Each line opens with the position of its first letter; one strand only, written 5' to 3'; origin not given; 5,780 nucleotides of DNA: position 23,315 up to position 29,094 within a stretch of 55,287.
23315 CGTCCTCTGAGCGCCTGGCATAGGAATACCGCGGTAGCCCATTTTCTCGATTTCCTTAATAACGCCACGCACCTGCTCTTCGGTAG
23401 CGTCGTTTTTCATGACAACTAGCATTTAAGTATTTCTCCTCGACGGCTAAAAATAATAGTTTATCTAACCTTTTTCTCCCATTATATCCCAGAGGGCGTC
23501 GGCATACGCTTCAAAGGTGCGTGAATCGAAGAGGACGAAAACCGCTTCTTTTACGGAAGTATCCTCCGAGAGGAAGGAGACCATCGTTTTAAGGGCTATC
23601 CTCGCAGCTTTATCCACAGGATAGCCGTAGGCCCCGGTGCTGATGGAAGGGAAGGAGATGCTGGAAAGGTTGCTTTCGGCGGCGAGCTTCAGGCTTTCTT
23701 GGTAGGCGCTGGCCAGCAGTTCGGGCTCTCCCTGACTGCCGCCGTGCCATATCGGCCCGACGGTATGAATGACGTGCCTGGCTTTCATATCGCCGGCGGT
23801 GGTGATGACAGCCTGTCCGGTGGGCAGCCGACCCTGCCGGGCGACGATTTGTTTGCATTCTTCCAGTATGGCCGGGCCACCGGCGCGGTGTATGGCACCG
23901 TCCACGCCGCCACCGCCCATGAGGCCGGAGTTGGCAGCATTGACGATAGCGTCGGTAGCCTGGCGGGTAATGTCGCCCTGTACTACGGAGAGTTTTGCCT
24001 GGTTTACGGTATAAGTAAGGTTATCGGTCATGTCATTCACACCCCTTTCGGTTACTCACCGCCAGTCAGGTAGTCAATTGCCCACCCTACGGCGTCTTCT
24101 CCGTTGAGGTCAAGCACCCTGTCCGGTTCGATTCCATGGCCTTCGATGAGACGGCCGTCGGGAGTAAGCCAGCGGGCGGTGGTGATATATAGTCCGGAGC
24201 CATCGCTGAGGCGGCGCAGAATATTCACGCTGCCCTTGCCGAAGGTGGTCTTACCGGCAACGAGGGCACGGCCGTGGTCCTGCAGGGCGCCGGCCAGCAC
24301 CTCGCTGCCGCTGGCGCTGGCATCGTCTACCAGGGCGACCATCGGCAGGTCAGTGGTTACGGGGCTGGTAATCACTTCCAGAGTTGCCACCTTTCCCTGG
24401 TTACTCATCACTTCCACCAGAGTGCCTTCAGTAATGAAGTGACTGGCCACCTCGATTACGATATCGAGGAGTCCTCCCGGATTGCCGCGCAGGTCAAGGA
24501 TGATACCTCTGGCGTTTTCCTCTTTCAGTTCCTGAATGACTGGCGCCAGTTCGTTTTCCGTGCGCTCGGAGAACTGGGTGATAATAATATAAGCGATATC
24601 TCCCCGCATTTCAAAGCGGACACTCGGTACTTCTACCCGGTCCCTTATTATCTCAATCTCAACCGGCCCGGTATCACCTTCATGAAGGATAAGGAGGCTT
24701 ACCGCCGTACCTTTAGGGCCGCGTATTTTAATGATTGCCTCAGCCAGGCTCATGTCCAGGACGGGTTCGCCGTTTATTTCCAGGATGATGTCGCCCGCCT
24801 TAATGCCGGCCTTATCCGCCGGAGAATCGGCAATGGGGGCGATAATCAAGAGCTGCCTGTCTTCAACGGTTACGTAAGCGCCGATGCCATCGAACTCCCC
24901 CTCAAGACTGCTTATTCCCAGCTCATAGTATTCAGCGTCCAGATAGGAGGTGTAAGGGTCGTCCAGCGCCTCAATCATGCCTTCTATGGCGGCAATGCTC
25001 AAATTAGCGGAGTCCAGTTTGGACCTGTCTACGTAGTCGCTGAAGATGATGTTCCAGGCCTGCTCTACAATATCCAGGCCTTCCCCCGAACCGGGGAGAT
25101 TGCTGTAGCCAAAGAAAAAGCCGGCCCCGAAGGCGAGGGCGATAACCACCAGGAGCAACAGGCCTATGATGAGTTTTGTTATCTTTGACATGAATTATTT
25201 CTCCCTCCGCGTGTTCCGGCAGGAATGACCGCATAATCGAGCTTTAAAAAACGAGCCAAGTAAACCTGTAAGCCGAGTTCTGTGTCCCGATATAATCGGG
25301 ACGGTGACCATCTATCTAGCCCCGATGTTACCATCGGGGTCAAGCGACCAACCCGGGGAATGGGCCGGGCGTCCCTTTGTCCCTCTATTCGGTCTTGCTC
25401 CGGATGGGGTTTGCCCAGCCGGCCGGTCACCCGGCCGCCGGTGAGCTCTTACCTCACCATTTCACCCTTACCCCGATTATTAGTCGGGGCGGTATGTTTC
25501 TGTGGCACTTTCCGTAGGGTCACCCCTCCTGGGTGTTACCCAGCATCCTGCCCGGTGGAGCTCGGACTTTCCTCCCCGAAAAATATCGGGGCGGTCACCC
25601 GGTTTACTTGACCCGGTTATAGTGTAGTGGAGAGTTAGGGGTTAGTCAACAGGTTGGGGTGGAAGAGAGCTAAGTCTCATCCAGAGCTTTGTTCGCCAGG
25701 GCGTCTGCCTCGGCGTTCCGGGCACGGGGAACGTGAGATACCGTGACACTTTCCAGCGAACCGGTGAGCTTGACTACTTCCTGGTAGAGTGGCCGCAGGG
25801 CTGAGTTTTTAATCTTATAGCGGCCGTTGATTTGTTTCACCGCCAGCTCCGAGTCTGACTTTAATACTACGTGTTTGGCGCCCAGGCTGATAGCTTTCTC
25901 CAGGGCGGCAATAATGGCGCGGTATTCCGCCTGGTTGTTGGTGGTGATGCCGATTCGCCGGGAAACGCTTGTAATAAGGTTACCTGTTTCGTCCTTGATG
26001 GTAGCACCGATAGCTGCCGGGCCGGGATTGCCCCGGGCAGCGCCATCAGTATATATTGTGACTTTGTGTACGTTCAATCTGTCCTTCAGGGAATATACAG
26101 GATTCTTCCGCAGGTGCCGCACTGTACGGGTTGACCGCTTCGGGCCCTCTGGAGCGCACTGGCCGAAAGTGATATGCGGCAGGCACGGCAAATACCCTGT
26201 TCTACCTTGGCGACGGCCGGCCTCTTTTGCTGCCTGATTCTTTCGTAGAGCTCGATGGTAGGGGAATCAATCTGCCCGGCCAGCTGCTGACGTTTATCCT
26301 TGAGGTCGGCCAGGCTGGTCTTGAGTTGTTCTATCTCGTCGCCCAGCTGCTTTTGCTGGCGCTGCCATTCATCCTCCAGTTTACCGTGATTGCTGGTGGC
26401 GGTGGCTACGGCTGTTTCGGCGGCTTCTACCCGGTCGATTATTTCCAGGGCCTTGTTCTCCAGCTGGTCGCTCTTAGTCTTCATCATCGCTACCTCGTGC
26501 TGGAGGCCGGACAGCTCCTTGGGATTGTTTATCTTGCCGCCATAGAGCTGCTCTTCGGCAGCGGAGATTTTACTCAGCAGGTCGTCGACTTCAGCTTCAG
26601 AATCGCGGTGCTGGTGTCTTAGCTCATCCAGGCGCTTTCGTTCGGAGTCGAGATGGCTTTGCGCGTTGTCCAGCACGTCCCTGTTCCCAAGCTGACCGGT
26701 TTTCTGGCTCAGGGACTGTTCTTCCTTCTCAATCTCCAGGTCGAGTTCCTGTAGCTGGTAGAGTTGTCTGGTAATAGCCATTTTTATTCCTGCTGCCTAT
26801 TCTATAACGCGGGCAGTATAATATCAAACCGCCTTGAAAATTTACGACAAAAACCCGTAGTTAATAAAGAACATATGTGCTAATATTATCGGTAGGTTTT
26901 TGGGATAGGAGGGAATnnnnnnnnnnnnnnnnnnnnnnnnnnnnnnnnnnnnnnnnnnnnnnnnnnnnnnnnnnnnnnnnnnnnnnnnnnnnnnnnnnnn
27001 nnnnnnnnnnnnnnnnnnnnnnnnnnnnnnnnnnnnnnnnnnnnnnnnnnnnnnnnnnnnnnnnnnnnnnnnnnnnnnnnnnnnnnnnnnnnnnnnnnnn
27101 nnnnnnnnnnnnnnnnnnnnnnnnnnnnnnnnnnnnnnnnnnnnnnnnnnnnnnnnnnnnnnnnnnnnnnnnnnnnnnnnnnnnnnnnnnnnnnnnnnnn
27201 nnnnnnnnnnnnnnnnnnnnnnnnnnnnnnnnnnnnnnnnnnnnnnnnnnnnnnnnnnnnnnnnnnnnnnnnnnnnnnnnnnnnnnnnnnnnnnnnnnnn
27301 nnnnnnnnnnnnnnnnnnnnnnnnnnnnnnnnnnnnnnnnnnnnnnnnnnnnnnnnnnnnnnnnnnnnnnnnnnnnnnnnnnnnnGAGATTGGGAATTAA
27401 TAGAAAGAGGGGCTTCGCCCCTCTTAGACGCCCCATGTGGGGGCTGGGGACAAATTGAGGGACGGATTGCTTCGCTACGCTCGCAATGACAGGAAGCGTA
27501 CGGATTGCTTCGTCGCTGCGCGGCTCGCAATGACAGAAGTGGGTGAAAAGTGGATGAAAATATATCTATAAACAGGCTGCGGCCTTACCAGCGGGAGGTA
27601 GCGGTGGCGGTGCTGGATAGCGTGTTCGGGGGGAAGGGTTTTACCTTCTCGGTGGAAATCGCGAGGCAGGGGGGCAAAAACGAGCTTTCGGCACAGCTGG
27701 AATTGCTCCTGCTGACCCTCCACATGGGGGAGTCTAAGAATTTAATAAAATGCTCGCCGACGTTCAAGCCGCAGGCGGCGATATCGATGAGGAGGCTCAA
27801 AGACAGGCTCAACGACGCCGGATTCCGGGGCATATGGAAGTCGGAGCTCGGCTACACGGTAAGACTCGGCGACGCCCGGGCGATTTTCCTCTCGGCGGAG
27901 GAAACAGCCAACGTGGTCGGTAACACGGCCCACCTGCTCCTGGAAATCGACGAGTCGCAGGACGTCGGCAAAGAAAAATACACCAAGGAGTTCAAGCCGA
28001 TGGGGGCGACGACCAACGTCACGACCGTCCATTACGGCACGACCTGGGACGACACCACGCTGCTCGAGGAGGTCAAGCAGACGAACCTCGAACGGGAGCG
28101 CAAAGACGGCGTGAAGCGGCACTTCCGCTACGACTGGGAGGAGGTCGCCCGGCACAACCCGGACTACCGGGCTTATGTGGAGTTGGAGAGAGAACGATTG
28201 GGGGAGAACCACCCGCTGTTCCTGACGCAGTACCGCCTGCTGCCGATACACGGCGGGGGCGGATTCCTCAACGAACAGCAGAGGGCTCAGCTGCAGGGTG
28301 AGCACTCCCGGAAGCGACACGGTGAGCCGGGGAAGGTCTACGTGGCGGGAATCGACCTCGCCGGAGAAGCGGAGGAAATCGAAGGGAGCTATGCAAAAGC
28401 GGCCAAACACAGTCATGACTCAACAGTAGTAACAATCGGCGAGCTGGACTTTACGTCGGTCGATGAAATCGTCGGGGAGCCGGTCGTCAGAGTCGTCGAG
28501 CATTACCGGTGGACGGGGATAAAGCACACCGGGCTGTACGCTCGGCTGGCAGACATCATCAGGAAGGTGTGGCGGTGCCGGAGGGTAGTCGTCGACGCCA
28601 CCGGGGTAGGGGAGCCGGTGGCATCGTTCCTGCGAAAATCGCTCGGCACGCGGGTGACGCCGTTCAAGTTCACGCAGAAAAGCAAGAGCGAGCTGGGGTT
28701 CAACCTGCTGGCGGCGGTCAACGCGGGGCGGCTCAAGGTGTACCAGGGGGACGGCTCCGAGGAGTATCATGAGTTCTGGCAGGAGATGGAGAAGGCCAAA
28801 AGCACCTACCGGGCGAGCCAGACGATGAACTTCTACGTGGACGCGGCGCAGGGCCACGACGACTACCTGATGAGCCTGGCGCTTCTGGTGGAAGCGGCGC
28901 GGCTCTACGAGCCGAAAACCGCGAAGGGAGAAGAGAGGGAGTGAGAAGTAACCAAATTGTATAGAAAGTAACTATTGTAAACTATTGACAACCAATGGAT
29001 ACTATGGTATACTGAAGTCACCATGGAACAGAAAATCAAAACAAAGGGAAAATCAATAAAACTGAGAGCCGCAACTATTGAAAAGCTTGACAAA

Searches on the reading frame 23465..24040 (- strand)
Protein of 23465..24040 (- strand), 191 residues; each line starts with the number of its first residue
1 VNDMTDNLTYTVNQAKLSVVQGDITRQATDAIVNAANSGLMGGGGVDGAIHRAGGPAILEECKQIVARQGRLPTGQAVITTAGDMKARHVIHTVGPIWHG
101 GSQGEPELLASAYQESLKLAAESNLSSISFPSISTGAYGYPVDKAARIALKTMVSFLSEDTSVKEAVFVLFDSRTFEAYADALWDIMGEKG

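Call 12: search_protein_families(library=pfam, proteins=[window:23465-24040:-], max_evalue=0.0001)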
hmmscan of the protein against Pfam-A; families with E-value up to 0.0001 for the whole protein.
window:23465-24040:- (191 aa): 1 family
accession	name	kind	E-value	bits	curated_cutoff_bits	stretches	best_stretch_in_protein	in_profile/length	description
PF01661.27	Macro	-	7.1e-47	158.7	22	1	33-149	1-118/118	Macro domain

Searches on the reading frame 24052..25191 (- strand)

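Call 12: search_protein_families(library=pfam, proteins=[window:24052-25191:-], max_evalue=0.0001)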
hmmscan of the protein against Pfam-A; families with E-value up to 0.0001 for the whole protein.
window:24052-25191:- (379 aa): 5 families
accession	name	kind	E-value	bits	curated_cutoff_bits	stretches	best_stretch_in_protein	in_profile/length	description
PF03572.23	Peptidase_S41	-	5.4e-49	166.4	24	1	198-358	1-163/165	Peptidase family S41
PF17820.7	PDZ_6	-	1.3e-13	50.9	27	1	118-168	4-52/54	PDZ domain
PF00595.29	PDZ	-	5e-13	49.7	23.2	1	101-169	22-81/81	PDZ domain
PF13180.12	PDZ_2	-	1.1e-10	42.1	27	1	103-180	3-79/80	PDZ domain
PF22694.1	CtpB_N-like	-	3.1e-10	40.8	27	1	37-87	36-84/85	Activating protease CtpB N-terminal domain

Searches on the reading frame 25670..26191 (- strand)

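Call 12: search_protein_families(library=pfam, proteins=[window:25670-26191:-], max_evalue=0.0001)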
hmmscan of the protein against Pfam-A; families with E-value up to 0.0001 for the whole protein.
window:25670-26191:- (173 aa): 2 families
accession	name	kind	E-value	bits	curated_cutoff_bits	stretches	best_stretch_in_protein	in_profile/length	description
PF13456.12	RVT_3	-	8.3e-29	100.4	21.6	1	48-169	2-123/123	Reverse transcriptase-like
PF00075.30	RNase_H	-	5.7e-16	59.4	25.8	1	43-169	3-139/141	RNase H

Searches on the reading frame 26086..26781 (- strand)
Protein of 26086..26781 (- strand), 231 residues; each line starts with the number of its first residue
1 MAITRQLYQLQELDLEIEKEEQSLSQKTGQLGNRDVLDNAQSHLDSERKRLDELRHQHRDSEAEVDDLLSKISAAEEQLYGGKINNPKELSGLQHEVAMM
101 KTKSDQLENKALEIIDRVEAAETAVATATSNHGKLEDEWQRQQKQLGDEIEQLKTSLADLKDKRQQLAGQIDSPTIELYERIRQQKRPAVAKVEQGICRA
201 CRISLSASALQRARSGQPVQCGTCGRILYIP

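Call 11: search_protein_families(library=pfam, proteins=[window:26086-26781:-], max_evalue=0.01)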
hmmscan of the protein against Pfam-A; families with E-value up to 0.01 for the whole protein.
window:26086-26781:- (231 aa): 5 families
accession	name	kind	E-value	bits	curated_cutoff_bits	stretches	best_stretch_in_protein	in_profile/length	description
PF24481.2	CT398_CC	-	1.4e-18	67.8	27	1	18-186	12-179/180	CT398-like coiled coil hairpin domain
PF07926.17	TPR_MLP1_2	-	9.1e-07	29.4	36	1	105-173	60-128/129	TPR/MLP1/MLP2-like protein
PF07321.17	YscO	-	7.3e-06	26.5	28.8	1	38-138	13-116/149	Type III secretion protein YscO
PF02591.20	Zn_ribbon_9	-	2.5e-05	24.7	29.1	1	198-228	2-33/33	C4-type zinc ribbon domain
PF11932.13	DUF3450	-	0.0045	16.8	32.6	1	116-185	19-88/241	Protein of unknown function (DUF3450)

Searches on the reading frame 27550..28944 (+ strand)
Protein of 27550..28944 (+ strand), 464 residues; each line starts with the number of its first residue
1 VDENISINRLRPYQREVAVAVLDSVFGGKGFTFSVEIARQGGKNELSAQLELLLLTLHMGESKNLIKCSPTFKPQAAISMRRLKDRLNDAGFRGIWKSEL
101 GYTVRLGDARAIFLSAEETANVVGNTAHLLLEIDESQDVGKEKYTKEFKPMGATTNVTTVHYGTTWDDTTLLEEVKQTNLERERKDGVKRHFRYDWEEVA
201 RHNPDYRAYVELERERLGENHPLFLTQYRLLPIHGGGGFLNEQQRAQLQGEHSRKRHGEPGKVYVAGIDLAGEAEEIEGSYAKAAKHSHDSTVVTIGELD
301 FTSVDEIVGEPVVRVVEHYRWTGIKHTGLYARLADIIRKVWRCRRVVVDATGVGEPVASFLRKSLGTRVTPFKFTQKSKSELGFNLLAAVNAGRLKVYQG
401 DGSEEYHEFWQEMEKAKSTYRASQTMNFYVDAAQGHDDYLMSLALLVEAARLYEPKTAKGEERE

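Call 11: search_protein_families(library=pfam, proteins=[window:27550-28944:+], max_evalue=0.01)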
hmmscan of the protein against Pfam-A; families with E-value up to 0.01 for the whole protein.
window:27550-28944:+ (464 aa): 1 family
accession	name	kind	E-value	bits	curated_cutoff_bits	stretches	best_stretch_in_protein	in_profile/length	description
PF17289.8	Terminase_6C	-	1.8e-09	38.2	22.6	1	285-442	7-147/155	Terminase RNaseH-like domain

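Call 16: find_related_loci(query=window:27550-28944:+, collection=genome_contigs, flank=10000)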
Query window:27550-28944:+ (464 aa) in genome_contigs; peptide patterns used: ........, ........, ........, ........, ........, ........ (x = any residue, [..] = any of these).
275 stretches matched a pattern; 146 encode a relative of the query (tblastn E <= 1e-3); the best 80 are kept; 80 distinct loci.
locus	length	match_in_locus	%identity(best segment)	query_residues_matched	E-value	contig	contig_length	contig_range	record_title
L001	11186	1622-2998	88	1-459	0e+0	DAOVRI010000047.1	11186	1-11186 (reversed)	MAG TPA_asm: Dehalococcoidales bacterium isolate CSMAG_1597 CSMAG_1597_k141_226676_length_11186_cov_84.1871, whole genom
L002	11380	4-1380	83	7-464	0e+0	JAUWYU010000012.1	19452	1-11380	MAG: Dehalococcoidia bacterium isolate CSMAG_2718 CSMAG_2718_k141_1045369_length_19452_cov_10.0000, whole genome shotgun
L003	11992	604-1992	80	1-463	0e+0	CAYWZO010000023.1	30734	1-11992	MAG TPA_asm: uncultured Dehalococcoidaceae bacterium isolate binchicken_co34_471 genome assembly, contig: NODE_2158_leng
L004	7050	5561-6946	82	1-464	0e+0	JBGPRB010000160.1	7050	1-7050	MAG: Dehalococcoidia bacterium isolate OBJ1_062018_150_19 k141_716474_length_7050_cov_84.5995, whole genome shotgun sequ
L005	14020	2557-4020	75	1-458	0e+0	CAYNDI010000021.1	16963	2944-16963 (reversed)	MAG TPA_asm: uncultured Dehalococcoidaceae bacterium isolate SRP185410_co2_273 genome assembly, contig: NODE_4127_length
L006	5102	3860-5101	90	1-414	0e+0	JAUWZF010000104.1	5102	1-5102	MAG: Dehalococcoidales bacterium isolate CSMAG_2729 CSMAG_2729_k141_557282_length_5102_cov_6.4807, whole genome shotgun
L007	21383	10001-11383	90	1-461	0e+0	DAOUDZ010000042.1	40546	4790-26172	MAG TPA_asm: Dehalococcoidales bacterium isolate N2_89 k133_1571369, whole genome shotgun sequence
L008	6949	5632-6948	81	7-440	0e+0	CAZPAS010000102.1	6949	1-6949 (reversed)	MAG TPA_asm: uncultured Dehalococcoidaceae bacterium isolate SRP214966_co2_178 genome assembly, contig: NODE_20731_lengt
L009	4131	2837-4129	83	7-439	0e+0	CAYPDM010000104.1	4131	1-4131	MAG TPA_asm: uncultured Dehalococcoidaceae bacterium isolate binchicken_co89_632 genome assembly, contig: NODE_48391_len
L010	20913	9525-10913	78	2-464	0e+0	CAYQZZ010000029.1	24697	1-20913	MAG TPA_asm: uncultured Dehalococcoidaceae bacterium isolate binchicken_co103_286 genome assembly, contig: NODE_1856_len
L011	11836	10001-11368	79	5-460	0e+0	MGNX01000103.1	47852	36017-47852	MAG: Chloroflexi bacterium RBG_16_60_22 RBG_16_scaffold_7191, whole genome shotgun sequence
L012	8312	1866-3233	78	6-461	0e+0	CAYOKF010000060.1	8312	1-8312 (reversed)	MAG TPA_asm: uncultured Dehalococcoidaceae bacterium isolate binchicken_co334_148 genome assembly, contig: NODE_16330_le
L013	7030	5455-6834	79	2-463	0e+0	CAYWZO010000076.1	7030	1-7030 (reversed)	MAG TPA_asm: uncultured Dehalococcoidaceae bacterium isolate binchicken_co34_471 genome assembly, contig: NODE_19188_len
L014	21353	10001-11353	80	9-460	0e+0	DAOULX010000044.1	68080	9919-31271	MAG TPA_asm: Dehalococcoidales bacterium isolate W31_63 k127_473802, whole genome shotgun sequence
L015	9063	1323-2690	79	5-460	0e+0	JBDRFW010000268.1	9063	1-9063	MAG: Chloroflexota bacterium isolate MEGAHIT-group-1.392 k141_7045975, whole genome shotgun sequence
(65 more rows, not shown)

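Call 52: search_protein_families(library=phrogs, proteins=[window:27550-28944:+], max_evalue=0.001)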
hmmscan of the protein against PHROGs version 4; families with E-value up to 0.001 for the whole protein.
window:27550-28944:+ (464 aa): 3 families
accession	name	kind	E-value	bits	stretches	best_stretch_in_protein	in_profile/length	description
phrog_5909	-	head and packaging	3.4e-09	37.2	1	310-445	133-263/285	terminase large subunit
phrog_5713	-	head and packaging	0.00014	22.8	1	338-438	17-113/143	terminase large subunit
phrog_9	-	head and packaging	0.00076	19.4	0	31-142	224-335/812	terminase large subunit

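Call 88: find_encoding_contigs(protein=window:27550-28944:+, flank=2000, max_places=3)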
Protein window:27550-28944:+ (464 aa): no gene with exactly this product is on record in the collection.
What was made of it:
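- Tried and rejected: The window's TerL is not on record in the contig index (call 88).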
